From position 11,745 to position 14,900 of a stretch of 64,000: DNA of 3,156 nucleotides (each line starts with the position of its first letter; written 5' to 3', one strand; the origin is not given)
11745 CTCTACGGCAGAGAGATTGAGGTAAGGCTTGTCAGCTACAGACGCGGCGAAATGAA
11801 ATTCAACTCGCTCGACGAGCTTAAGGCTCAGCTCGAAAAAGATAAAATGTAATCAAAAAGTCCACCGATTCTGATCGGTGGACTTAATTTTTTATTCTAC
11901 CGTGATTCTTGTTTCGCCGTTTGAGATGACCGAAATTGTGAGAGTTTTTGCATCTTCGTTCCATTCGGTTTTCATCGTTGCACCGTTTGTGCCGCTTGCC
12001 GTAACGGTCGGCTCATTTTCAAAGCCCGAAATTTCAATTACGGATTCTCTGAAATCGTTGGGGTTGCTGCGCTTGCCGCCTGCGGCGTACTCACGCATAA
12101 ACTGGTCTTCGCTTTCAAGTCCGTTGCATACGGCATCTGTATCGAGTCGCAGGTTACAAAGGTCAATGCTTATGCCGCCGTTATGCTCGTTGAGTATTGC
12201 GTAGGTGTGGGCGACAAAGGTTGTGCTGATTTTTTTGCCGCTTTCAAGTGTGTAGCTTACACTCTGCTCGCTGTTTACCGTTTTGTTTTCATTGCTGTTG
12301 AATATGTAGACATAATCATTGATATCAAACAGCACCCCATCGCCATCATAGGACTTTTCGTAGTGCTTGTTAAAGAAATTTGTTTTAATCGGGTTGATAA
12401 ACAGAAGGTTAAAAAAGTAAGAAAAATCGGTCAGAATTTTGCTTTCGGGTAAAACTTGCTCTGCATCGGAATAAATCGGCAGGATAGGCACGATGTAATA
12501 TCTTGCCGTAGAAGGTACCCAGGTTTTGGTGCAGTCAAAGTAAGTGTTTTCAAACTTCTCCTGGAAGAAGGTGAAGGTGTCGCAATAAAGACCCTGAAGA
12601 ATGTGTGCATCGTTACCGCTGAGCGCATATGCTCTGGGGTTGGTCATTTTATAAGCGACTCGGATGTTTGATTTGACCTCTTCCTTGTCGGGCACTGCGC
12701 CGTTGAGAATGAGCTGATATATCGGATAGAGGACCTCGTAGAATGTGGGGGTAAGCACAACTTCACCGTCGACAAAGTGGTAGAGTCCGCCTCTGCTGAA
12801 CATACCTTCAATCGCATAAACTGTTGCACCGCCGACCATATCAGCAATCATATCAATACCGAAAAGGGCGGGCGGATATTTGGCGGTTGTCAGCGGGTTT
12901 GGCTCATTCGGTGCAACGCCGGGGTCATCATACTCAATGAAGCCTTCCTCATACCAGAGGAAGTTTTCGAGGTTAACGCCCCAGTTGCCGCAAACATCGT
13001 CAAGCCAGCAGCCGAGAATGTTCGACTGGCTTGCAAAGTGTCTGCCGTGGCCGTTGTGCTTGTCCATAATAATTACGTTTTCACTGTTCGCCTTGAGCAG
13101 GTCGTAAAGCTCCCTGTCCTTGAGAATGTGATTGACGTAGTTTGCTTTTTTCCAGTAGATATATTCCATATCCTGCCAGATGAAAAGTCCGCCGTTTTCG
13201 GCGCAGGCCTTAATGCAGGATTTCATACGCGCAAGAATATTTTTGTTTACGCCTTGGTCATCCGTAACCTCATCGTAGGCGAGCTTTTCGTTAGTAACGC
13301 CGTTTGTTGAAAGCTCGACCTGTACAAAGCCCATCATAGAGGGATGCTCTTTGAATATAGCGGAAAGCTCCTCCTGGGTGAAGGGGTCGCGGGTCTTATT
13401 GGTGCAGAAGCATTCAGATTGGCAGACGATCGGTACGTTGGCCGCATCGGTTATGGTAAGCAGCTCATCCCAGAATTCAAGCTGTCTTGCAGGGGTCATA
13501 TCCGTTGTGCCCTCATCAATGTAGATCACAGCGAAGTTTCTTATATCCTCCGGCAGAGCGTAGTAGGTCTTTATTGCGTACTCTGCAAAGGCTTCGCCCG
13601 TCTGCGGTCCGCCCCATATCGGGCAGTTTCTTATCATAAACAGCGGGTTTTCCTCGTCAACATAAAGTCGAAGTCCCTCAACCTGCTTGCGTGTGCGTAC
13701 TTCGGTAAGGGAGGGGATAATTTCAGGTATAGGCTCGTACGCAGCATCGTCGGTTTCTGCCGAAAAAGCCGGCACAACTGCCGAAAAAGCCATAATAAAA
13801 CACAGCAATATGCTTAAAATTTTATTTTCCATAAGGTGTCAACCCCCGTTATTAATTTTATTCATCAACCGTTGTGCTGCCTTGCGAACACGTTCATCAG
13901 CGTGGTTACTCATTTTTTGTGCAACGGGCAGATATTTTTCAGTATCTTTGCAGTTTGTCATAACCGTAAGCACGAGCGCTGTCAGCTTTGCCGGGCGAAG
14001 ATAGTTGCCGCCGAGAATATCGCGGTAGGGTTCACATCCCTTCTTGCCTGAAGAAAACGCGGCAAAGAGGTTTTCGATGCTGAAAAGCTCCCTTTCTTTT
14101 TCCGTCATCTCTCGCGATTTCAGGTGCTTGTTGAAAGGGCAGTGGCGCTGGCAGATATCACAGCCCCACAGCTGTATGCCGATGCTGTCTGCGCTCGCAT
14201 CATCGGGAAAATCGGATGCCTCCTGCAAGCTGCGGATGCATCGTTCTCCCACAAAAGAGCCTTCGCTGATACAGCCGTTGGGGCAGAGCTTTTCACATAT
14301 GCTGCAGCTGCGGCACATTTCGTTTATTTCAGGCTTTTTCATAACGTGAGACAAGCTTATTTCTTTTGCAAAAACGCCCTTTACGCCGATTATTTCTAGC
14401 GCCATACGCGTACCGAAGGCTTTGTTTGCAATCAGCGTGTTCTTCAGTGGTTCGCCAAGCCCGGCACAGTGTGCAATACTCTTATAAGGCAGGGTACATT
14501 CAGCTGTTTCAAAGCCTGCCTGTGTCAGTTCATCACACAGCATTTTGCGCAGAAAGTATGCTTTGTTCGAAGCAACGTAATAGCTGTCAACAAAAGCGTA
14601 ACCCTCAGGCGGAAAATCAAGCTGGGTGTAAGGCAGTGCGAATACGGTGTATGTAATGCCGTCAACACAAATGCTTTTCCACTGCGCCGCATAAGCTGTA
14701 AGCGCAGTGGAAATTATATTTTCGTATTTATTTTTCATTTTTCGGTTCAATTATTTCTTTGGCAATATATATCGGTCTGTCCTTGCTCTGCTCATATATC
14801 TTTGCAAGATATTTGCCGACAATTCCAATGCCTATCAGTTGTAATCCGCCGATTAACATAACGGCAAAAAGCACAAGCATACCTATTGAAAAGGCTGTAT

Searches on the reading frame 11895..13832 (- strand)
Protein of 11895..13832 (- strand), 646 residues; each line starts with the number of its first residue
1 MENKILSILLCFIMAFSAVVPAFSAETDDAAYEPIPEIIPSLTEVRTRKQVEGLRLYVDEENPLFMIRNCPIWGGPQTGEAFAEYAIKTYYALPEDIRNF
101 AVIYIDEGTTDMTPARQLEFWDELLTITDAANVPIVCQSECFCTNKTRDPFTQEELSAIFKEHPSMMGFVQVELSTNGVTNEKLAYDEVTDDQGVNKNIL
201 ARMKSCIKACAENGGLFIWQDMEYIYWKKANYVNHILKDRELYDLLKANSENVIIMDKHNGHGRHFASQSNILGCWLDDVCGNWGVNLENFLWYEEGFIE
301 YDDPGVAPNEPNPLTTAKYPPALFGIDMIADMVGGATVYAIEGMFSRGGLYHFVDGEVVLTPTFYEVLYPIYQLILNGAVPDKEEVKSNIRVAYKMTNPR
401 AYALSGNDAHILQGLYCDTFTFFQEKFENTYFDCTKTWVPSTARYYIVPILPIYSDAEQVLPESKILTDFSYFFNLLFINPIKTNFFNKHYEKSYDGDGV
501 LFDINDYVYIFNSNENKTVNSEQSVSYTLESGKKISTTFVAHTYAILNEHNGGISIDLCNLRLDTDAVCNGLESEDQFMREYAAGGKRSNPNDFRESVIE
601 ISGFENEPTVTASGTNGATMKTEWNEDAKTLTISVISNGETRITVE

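Call 59: search_protein_families(library=pfam, max_evalue=0.00001, proteins=[window:11895-13832:-])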
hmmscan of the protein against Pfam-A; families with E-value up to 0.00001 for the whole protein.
window:11895-13832:- (646 aa): 2 families
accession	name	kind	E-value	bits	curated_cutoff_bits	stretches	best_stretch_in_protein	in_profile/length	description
PF08307.16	Glyco_hydro_98C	-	3.2e-18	66.6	25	1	436-643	40-265/270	Glycosyl hydrolase family 98 C-terminal domain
PF08306.17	Glyco_hydro_98M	-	1e-16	61.6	23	1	54-380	7-325/326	Glycosyl hydrolase family 98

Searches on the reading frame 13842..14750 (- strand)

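Call 59: search_protein_families(library=pfam, max_evalue=0.00001, proteins=[window:13842-14750:-])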
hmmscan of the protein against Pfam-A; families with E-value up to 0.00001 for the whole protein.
window:13842-14750:- (303 aa): 1 family
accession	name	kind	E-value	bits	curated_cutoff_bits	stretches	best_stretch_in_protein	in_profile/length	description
PF13484.11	Fer4_16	-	1.1e-10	42.6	30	1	146-207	2-66/66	4Fe-4S double cluster binding domain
